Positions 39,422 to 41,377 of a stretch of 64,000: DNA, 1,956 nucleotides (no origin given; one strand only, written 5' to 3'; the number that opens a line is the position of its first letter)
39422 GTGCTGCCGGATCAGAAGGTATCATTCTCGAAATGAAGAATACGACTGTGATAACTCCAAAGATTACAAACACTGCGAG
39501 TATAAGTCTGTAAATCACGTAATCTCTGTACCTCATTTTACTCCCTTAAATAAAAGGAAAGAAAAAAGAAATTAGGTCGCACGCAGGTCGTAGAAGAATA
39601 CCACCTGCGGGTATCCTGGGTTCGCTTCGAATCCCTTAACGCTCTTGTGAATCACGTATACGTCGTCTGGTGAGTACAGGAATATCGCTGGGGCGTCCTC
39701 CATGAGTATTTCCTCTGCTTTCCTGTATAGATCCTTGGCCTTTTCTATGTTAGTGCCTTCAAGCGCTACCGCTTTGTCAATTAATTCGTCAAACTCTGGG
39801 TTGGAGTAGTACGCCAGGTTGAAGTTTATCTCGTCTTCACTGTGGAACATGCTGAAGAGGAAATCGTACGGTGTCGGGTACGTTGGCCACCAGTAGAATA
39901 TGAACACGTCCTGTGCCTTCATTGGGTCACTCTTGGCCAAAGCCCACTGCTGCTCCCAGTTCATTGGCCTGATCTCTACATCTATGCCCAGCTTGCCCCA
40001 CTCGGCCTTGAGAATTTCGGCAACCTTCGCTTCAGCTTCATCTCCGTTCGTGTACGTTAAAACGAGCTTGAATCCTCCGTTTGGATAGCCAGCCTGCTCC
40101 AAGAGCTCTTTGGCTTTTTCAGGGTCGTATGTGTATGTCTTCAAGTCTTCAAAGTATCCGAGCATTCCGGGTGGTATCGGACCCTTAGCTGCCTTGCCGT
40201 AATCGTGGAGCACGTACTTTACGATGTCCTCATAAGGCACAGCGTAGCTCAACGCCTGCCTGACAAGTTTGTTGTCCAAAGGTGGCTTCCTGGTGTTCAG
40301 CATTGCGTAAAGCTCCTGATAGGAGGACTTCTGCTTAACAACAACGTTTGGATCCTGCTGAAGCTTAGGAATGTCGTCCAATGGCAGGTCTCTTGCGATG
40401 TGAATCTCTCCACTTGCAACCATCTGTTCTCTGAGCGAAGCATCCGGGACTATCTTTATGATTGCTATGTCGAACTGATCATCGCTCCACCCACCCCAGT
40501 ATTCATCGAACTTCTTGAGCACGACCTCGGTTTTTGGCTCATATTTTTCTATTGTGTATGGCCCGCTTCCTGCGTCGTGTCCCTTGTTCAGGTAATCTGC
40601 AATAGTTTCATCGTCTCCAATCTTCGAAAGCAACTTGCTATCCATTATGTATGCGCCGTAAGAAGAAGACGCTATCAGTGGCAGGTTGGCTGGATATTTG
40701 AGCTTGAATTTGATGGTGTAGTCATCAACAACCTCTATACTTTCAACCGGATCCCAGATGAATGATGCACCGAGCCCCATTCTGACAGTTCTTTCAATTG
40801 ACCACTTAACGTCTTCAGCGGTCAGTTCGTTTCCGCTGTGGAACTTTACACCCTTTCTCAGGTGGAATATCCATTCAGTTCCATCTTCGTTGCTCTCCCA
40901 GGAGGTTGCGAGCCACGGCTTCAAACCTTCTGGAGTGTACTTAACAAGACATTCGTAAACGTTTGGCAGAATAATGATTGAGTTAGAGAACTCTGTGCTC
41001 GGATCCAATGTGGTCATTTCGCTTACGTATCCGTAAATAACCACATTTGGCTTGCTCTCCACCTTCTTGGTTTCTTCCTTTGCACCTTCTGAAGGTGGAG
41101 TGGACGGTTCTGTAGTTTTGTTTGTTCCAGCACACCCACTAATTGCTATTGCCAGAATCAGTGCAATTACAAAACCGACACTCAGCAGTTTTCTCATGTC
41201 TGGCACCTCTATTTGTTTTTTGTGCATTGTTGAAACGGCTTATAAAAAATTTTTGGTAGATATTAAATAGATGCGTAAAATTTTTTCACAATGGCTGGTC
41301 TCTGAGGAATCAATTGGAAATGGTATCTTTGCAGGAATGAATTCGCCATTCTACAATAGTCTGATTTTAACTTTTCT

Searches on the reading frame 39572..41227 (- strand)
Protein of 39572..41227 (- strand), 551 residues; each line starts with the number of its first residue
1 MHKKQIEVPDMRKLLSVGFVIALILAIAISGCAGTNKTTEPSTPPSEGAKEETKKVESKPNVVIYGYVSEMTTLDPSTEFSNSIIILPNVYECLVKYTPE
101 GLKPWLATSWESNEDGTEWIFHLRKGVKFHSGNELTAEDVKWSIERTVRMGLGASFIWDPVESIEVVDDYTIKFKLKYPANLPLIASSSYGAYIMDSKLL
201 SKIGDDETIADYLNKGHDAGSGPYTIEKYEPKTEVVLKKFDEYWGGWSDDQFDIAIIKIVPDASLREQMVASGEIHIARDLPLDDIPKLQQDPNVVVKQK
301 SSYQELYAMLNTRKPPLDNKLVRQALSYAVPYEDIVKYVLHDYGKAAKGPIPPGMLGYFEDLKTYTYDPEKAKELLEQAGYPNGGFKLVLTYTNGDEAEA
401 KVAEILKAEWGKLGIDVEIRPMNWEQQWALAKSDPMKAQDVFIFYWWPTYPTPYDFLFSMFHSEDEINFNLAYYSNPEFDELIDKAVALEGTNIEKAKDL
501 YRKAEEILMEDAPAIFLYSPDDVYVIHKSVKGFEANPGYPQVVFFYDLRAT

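Call 30: search_protein_families(library=pfam, proteins=[window:39572-41227:-], max_evalue=0.001)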
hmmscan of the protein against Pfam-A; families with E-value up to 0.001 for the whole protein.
window:39572-41227:- (551 aa): 1 family
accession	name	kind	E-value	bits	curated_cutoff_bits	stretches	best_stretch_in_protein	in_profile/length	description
PF00496.27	SBP_bac_5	-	5.5e-100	335.5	32.4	1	102-465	2-365/368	Bacterial extracellular solute-binding proteins, family 5 Middle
